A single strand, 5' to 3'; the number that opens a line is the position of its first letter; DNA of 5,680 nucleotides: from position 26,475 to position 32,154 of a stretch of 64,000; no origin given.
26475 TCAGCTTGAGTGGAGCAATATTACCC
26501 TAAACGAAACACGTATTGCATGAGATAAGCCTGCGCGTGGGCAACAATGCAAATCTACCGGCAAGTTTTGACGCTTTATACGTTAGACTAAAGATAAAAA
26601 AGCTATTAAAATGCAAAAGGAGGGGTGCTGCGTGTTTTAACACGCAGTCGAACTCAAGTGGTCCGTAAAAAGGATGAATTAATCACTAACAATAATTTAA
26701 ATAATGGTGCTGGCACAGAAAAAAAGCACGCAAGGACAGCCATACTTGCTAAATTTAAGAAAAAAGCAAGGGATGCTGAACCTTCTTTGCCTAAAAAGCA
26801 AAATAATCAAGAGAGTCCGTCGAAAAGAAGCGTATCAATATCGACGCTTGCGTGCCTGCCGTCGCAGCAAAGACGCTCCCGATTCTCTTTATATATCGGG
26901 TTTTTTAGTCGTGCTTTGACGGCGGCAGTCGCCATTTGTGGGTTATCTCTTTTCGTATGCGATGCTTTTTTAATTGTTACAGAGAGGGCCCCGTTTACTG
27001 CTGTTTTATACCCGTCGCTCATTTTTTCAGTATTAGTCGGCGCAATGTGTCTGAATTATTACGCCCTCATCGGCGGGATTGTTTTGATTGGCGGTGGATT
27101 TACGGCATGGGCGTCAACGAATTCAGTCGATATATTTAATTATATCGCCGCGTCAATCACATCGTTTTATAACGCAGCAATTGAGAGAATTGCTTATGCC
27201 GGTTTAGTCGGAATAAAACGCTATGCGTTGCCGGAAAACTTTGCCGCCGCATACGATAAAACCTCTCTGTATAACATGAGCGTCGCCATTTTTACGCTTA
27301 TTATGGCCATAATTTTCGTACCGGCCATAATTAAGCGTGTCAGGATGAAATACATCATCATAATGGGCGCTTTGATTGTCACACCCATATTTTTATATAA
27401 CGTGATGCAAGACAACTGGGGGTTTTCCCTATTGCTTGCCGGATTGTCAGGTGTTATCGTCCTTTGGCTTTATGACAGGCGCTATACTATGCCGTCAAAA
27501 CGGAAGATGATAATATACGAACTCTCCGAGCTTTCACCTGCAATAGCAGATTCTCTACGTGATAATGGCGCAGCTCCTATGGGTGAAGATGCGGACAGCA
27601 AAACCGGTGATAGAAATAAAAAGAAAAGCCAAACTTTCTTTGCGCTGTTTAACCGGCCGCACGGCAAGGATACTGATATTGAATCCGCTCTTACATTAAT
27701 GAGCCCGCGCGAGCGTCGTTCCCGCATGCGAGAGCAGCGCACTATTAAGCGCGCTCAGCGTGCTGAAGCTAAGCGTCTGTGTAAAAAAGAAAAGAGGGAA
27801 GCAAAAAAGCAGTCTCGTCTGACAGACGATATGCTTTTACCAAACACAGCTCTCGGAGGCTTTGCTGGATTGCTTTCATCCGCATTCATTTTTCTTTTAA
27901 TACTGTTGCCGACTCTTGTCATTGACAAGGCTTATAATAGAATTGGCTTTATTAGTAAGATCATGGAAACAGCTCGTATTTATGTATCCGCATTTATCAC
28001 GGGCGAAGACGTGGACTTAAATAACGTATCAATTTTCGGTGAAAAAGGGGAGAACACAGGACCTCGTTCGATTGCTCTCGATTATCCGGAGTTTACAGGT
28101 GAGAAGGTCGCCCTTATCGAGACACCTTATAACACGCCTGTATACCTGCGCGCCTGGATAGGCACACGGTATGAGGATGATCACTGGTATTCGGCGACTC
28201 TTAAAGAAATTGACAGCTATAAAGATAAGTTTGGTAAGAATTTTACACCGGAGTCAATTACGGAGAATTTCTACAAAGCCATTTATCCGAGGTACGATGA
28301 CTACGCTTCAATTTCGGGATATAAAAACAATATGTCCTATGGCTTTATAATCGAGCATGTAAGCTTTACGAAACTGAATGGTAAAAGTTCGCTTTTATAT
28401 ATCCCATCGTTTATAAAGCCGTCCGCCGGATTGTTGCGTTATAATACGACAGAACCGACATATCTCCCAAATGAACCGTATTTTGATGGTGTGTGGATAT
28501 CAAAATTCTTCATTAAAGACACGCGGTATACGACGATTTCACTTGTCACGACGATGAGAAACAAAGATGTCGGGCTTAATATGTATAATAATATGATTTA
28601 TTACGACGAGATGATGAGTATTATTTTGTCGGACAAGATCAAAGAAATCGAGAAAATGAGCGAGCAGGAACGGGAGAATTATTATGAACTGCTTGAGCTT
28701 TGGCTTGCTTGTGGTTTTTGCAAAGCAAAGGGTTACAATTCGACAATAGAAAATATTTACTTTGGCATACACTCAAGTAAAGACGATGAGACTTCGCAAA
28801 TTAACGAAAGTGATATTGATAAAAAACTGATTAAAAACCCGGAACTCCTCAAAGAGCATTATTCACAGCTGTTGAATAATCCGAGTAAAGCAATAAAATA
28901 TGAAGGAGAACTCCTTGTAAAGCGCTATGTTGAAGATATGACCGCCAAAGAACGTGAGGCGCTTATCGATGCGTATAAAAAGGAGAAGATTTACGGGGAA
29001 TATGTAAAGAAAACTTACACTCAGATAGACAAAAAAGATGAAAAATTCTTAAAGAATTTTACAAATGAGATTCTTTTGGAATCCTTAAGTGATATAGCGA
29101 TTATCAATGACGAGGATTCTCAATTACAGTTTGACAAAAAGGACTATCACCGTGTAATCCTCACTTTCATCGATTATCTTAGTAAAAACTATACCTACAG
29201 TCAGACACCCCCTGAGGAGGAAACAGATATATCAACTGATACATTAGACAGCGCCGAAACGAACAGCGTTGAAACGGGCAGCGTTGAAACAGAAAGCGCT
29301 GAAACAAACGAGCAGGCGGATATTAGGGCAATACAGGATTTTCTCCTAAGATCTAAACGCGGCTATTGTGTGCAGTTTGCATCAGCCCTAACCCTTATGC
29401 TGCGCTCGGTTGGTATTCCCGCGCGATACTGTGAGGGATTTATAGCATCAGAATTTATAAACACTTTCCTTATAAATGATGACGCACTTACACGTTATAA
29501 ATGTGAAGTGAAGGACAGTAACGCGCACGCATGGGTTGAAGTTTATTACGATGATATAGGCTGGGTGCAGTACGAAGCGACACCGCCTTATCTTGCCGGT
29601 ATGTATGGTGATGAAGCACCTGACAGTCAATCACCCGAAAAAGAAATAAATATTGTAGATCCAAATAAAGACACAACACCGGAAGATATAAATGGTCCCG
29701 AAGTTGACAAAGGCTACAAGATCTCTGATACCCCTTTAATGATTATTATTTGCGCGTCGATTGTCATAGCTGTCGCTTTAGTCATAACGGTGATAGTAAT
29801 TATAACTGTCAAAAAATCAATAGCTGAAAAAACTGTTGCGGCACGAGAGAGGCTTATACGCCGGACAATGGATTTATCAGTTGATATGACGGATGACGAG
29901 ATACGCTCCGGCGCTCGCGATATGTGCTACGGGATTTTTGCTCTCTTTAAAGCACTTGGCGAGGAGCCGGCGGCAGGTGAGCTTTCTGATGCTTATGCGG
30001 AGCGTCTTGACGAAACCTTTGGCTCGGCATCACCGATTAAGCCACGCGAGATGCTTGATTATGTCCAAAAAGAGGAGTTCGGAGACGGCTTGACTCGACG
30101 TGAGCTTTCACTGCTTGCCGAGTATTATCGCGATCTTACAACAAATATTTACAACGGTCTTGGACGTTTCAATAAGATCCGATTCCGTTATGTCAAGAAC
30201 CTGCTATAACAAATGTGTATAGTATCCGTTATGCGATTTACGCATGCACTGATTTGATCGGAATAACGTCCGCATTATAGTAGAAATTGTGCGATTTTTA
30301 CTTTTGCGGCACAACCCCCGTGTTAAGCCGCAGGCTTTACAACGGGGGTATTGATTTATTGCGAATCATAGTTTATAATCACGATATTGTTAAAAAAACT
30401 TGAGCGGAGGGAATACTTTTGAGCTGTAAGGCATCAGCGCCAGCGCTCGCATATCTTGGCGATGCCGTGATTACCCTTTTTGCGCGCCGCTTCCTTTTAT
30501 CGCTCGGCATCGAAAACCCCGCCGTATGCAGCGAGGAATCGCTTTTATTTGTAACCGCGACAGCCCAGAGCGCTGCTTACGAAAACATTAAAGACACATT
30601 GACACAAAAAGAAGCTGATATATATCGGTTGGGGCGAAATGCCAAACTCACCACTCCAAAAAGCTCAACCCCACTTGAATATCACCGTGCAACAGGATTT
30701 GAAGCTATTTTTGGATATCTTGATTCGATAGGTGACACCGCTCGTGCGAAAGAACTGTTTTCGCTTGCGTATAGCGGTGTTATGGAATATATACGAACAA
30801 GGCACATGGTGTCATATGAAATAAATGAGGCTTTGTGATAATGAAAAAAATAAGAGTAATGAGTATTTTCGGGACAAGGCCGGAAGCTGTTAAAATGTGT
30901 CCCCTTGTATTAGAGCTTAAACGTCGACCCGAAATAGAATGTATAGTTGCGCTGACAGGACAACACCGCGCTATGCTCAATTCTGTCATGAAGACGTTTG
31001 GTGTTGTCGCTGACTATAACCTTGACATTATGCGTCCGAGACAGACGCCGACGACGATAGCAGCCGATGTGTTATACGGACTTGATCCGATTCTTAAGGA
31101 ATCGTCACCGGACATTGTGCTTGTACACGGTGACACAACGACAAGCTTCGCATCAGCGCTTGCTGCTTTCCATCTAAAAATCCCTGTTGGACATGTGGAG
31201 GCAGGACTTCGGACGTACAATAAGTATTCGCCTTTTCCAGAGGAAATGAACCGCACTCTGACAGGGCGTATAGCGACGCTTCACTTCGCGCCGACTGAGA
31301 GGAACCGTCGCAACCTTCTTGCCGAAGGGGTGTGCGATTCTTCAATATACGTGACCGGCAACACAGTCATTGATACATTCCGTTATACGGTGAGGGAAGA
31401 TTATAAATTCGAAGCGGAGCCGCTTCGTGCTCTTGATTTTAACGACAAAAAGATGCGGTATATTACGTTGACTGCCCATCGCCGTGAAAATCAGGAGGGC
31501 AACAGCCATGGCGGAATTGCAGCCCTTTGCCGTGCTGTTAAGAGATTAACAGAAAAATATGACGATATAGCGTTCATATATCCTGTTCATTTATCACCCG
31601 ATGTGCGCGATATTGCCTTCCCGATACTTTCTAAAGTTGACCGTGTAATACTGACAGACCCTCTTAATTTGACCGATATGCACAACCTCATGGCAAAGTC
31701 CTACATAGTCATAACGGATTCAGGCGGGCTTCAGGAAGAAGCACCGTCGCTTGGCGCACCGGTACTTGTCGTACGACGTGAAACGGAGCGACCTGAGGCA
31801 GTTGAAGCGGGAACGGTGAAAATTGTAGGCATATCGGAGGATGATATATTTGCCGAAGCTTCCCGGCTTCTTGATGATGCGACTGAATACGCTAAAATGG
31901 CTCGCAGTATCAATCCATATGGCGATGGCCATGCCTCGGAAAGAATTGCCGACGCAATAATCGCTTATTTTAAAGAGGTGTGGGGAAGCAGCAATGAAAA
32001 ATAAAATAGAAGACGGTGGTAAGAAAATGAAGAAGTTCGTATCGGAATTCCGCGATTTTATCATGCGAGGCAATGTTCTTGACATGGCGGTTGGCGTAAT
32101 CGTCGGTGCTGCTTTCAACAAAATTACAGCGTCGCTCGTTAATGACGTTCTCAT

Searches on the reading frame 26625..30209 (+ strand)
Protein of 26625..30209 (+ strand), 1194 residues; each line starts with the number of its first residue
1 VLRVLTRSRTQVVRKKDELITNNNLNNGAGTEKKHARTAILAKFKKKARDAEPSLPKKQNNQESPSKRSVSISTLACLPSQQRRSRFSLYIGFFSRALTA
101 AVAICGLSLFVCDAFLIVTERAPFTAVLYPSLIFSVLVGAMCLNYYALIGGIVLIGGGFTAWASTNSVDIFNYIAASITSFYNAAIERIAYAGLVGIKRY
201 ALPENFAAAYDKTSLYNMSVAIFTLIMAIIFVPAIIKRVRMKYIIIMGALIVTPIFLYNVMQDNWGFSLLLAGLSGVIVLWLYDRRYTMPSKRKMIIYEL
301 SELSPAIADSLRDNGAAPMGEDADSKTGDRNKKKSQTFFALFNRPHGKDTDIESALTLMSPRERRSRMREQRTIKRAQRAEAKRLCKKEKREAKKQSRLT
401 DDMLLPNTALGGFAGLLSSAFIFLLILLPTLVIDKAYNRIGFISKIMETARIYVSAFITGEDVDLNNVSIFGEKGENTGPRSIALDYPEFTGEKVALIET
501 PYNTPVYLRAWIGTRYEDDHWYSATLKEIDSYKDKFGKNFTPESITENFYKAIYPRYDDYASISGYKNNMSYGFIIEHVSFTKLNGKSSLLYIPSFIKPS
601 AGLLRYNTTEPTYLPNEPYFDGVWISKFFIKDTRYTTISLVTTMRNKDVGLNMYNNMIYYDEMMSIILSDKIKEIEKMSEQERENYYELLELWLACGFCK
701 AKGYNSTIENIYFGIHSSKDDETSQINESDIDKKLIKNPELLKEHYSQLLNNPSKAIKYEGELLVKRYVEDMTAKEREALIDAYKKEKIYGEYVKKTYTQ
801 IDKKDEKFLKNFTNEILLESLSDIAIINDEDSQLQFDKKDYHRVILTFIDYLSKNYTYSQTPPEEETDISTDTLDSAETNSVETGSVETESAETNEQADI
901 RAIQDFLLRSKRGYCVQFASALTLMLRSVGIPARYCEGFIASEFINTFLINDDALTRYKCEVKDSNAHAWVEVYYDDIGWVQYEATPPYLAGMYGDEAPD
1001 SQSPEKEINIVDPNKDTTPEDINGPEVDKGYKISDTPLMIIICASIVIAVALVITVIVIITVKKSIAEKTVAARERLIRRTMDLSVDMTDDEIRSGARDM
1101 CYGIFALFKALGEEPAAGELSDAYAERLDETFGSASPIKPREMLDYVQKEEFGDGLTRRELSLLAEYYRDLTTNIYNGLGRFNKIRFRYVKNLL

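Call 13: search_protein_families(library=pfam, proteins=[window:26625-30209:+], max_evalue=0.0001)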
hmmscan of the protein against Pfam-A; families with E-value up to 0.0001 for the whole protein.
window:26625-30209:+ (1194 aa): 1 family
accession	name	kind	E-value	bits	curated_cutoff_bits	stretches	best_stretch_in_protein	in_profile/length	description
PF01841.26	Transglut_core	-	6.2e-21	75.1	23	1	903-984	43-107/108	Transglutaminase-like superfamily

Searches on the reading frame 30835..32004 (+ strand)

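Call 13: search_protein_families(library=pfam, proteins=[window:30835-32004:+], max_evalue=0.0001)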
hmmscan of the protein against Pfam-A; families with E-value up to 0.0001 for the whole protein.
window:30835-32004:+ (389 aa): 1 family
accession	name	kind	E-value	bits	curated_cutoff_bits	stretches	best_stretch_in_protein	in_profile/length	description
PF02350.25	Epimerase_2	-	9.4e-114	380.3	30.6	1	27-375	2-346/347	UDP-N-acetylglucosamine 2-epimerase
